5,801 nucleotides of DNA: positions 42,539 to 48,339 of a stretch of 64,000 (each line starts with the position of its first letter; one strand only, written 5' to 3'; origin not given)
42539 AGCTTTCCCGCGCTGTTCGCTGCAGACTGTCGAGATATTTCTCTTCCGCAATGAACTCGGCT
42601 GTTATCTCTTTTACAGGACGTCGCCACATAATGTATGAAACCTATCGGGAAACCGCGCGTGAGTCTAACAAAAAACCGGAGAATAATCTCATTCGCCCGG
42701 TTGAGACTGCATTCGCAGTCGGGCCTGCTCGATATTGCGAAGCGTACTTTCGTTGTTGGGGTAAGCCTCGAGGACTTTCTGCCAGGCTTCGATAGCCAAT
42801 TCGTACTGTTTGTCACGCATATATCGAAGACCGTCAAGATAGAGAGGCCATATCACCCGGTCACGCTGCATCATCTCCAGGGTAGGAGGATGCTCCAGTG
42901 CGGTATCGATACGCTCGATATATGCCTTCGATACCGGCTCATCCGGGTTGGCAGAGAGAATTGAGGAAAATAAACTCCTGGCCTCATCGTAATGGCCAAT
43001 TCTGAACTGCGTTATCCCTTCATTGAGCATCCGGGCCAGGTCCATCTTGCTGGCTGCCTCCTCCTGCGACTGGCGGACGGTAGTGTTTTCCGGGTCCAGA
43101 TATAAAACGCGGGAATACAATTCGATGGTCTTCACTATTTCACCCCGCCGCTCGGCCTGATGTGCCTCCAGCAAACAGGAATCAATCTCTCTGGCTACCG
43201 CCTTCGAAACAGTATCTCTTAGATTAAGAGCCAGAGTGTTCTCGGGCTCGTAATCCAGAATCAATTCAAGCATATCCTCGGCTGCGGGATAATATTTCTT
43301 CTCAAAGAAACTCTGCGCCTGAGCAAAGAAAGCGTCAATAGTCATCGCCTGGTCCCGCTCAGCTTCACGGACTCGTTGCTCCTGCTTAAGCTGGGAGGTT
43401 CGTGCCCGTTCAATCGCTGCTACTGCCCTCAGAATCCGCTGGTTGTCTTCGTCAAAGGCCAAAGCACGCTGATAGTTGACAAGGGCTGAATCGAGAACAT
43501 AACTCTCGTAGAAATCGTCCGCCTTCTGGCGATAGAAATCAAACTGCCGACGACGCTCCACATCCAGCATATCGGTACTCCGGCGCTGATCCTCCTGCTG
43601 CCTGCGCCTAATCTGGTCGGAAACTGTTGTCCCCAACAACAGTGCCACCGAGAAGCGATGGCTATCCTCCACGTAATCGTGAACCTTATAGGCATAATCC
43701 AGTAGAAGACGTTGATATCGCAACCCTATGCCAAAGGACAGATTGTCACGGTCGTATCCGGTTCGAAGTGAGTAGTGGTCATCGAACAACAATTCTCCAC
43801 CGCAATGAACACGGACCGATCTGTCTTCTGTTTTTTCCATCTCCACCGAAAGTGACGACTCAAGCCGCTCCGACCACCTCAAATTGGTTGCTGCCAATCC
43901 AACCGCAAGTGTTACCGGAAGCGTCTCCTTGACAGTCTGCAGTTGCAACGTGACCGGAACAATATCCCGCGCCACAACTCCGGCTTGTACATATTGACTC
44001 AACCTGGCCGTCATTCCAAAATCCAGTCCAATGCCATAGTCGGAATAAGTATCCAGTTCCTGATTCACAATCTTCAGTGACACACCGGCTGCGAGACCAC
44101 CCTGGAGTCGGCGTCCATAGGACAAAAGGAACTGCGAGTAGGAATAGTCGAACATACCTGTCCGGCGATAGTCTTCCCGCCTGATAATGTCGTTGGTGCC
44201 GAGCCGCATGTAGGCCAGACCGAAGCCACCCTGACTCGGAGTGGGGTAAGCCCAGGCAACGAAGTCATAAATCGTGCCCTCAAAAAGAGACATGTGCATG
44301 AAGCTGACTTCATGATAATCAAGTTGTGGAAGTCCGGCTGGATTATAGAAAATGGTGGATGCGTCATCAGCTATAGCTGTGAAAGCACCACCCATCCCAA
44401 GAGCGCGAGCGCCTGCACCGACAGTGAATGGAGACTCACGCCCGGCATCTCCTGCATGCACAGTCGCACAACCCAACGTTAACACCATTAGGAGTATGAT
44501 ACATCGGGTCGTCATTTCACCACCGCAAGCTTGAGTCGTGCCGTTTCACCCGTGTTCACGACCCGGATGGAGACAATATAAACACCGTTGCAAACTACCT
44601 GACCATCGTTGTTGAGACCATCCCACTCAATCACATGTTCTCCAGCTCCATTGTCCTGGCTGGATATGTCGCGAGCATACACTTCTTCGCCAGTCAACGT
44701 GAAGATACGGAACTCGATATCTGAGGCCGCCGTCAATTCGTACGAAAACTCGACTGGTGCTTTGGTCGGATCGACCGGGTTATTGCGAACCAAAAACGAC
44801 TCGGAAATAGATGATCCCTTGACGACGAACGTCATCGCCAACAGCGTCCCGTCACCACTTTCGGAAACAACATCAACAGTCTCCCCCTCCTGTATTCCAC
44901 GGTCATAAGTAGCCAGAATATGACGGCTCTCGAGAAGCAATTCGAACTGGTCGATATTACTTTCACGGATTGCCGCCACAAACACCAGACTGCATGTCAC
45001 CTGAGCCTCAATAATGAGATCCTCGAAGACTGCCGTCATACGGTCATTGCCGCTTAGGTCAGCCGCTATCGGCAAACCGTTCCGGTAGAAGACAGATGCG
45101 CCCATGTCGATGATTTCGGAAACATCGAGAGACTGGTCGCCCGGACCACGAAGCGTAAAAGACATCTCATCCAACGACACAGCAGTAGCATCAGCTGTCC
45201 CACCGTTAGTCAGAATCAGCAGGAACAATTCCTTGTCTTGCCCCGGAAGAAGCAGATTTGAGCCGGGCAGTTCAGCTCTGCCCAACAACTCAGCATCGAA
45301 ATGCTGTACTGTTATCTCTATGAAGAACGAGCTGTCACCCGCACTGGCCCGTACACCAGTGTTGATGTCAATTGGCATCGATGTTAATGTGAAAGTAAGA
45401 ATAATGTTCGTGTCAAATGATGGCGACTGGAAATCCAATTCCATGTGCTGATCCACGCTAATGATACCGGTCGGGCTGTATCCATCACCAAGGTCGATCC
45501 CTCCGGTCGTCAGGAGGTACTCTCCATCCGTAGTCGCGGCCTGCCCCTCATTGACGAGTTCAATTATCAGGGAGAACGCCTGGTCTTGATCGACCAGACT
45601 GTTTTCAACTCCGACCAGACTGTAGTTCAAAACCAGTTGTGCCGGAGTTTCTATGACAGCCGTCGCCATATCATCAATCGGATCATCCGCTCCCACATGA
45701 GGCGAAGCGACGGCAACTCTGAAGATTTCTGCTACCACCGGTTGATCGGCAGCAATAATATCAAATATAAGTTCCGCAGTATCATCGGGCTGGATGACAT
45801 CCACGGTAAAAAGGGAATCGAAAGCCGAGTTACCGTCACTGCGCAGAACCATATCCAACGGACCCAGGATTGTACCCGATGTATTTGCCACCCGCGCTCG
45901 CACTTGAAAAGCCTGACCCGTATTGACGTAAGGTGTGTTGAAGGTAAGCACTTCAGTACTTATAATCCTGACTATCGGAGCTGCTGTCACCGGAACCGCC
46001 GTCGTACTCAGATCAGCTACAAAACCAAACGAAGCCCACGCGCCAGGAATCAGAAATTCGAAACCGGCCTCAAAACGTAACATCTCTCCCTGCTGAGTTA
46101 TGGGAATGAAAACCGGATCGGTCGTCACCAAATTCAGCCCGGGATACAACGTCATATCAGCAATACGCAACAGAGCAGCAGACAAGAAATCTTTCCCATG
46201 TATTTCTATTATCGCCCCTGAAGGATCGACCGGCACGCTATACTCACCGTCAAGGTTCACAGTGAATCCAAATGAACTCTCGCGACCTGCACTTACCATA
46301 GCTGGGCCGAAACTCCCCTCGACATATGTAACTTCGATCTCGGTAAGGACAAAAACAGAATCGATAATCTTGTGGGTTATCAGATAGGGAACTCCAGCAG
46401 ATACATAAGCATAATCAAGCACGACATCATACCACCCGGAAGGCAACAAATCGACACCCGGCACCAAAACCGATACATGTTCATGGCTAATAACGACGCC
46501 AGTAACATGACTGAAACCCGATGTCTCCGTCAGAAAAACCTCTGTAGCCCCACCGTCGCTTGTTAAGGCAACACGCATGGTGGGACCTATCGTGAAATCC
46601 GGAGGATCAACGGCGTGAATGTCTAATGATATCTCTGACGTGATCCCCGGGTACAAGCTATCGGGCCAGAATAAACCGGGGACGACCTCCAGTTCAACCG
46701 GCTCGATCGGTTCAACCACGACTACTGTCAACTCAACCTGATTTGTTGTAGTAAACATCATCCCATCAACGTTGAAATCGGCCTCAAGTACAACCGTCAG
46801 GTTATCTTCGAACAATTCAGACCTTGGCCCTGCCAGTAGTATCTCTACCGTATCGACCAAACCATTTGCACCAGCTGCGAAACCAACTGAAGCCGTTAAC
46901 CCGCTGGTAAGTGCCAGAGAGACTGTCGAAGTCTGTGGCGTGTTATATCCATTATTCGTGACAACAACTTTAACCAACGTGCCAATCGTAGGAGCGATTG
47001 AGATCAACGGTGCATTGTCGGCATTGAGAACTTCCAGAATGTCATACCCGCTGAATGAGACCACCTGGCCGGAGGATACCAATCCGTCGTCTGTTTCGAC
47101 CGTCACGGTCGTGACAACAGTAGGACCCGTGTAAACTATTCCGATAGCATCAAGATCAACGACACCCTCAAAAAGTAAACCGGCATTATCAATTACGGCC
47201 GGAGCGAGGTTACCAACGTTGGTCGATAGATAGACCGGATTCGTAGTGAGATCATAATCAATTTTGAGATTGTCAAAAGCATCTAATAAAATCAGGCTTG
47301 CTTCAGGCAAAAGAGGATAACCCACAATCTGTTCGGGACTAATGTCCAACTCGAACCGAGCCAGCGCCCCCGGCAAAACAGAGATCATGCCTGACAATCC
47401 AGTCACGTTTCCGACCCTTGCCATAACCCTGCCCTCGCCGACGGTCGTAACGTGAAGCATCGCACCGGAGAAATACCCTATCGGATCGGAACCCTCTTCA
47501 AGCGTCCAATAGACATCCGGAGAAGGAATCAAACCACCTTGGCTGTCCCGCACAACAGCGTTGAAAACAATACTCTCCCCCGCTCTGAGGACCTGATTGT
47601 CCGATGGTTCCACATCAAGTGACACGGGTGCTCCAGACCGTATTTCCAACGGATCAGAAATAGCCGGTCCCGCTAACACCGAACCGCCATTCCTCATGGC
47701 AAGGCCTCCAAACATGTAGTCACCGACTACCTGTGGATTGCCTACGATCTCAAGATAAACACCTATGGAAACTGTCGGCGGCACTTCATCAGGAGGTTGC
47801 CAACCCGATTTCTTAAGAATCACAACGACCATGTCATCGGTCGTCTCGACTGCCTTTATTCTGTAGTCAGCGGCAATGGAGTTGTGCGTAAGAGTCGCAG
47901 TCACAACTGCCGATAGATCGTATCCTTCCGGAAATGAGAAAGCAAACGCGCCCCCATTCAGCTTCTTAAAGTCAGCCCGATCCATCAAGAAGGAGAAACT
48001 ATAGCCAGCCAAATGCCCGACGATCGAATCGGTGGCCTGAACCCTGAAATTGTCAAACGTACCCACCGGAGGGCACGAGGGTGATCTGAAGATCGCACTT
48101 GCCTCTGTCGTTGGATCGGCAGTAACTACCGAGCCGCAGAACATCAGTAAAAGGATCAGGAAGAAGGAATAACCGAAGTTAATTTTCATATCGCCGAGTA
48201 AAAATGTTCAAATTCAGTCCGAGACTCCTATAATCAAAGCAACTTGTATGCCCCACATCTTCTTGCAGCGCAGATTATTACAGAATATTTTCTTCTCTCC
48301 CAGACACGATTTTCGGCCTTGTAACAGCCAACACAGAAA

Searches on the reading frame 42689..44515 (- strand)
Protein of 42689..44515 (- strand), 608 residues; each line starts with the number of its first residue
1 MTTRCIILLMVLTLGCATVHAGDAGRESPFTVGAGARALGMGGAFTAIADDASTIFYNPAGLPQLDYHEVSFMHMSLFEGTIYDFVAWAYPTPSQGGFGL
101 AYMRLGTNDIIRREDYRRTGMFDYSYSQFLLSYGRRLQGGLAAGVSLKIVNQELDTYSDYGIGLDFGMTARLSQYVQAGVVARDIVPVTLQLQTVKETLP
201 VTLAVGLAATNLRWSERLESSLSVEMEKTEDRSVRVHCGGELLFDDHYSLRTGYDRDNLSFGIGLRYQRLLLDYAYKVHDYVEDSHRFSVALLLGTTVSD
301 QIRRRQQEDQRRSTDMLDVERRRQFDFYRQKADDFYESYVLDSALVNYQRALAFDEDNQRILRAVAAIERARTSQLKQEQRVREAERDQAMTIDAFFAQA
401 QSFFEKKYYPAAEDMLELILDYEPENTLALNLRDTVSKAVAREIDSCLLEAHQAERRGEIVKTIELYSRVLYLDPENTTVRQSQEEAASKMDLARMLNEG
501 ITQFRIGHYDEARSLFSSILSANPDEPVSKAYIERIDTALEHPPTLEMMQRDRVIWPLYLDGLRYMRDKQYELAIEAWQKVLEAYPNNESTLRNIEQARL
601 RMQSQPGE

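Call 77: search_protein_families(library=pfam, proteins=[window:42689-44515:-], max_evalue=0.00001)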
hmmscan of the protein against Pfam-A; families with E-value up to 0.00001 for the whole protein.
window:42689-44515:- (608 aa): 7 families
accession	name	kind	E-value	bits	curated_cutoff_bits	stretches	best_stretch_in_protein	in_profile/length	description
PF07719.23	TPR_2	-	4.1e-10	39.4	27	0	562-588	8-34/34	Tetratricopeptide repeat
PF00515.34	TPR_1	-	2.3e-09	37.1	27.8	0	565-588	11-34/34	Tetratricopeptide repeat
PF03687.19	UPF0164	-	5.2e-08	32.5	21.4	1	27-100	41-113/325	Uncharacterised protein family (UPF0164)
PF13414.12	TPR_11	-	3.1e-07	30.4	26.8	0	341-362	10-31/42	TPR repeat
PF14853.12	Fis1_TPR_C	-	9.1e-07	29.4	25.3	0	409-443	17-51/53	Fis1 C-terminal tetratricopeptide repeat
PF13174.12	TPR_6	-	1.6e-06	28.8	26.3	0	565-587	10-32/33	Tetratricopeptide repeat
PF13428.12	TPR_14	-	4.5e-06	27.3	23.5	0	504-527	12-35/44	Tetratricopeptide repeat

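Call 78: search_protein_families(library=ncbifam, proteins=[window:42689-44515:-], max_evalue=0.001)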
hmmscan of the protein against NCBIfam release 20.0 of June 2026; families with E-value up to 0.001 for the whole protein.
window:42689-44515:- (608 aa): 8 families
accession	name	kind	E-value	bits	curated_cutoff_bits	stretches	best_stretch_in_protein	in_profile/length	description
NF033709.1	PorV_fam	subfamily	1.9e-33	116.5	90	1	31-291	8-323/326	PorV/PorQ family protein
NF052325.1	PorVQ2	equivalog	1.5e-27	96.5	325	1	30-186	30-199/354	putative type IX sorting system protein PorV2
NF033711.1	T9SS_PorQ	equivalog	1.8e-19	70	220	1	7-208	5-210/335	type IX secretion system protein PorQ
NF042912.1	Amuc_1098_fam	equivalog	9.4e-07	27.2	750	1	440-598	37-198/805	Amuc_1098 family type IV pilus outer membrane protein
NF033710.1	T9SS_OM_PorV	equivalog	1e-06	28.2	250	0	230-279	291-348/367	type IX secretion system outer membrane channel protein PorV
TIGR02917.1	PEP_TPR_lipo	equivalog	7.3e-06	24.1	312.2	0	356-527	121-295/899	XrtA/PEP-CTERM system TPR-repeat protein PrsT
NF047507.1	TPR_BatC_Lepto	exception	0.00018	21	175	0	559-599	100-140/214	TPR repeat-containing protein BatC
NF040959.1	MamA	equivalog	0.00018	21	200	0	559-589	109-139/204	magnetosome protein MamA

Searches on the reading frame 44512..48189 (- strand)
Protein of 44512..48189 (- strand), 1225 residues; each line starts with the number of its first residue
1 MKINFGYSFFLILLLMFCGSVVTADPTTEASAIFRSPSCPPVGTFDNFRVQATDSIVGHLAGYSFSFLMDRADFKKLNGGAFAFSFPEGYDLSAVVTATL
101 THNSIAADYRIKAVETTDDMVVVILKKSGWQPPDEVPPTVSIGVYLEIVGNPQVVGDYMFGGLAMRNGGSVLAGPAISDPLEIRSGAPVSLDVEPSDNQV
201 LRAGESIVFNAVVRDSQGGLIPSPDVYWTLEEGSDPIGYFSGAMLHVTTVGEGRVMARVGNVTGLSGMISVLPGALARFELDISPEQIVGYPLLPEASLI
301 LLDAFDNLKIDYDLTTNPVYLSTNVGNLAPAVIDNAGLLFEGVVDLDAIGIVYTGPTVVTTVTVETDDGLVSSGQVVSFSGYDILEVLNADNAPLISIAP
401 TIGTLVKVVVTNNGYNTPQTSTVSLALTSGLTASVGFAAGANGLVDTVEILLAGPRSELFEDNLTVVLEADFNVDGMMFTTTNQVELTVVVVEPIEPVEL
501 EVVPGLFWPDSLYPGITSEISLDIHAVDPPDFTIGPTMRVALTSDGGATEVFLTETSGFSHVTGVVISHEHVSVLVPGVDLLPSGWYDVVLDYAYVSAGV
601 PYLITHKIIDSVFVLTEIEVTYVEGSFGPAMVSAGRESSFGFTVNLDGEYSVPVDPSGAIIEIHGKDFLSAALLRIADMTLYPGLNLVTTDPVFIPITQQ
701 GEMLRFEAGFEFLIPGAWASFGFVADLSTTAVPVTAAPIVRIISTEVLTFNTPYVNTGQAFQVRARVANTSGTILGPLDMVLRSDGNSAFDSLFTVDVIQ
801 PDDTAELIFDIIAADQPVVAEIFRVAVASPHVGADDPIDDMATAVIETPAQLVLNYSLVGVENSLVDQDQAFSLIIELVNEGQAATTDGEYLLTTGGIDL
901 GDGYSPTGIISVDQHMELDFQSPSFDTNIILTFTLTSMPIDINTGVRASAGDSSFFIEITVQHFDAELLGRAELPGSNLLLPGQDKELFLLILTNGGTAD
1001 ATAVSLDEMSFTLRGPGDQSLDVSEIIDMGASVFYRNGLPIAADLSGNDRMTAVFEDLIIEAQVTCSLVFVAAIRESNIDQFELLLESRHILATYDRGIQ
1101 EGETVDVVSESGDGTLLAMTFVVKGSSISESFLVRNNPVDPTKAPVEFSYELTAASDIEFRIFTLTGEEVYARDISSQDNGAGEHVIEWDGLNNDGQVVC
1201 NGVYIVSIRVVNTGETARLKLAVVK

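Call 77: search_protein_families(library=pfam, proteins=[window:44512-48189:-], max_evalue=0.00001)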
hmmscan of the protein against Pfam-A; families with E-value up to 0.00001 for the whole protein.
window:44512-48189:- (1225 aa): 1 family
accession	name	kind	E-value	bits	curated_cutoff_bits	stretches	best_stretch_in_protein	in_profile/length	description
PF13860.13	FlgD_ig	-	1.9e-08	34.6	27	1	1143-1212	9-77/79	FlgD Ig-like domain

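Call 78: search_protein_families(library=ncbifam, proteins=[window:44512-48189:-], max_evalue=0.001)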
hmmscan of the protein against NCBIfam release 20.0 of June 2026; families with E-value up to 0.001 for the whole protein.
window:44512-48189:- (1225 aa): 4 families
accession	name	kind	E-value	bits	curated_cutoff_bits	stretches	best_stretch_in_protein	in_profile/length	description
NF033707.1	T9SS_sortase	equivalog_domain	2.2e-06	25.6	420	1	1118-1213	983-1080/1095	type IX secretion system sortase PorU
NF005176.1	PRK06655.1-1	equivalog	3e-06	27.3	230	1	1128-1221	67-160/197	flagellar hook assembly protein FlgD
NF009276.0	PRK12633.1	equivalog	6.3e-05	22.8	383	1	1116-1211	91-182/234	flagellar basal body rod modification protein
NF009452.0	PRK12812.1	equivalog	8.6e-05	21.9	258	1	1157-1213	153-209/289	flagellar basal body rod modification protein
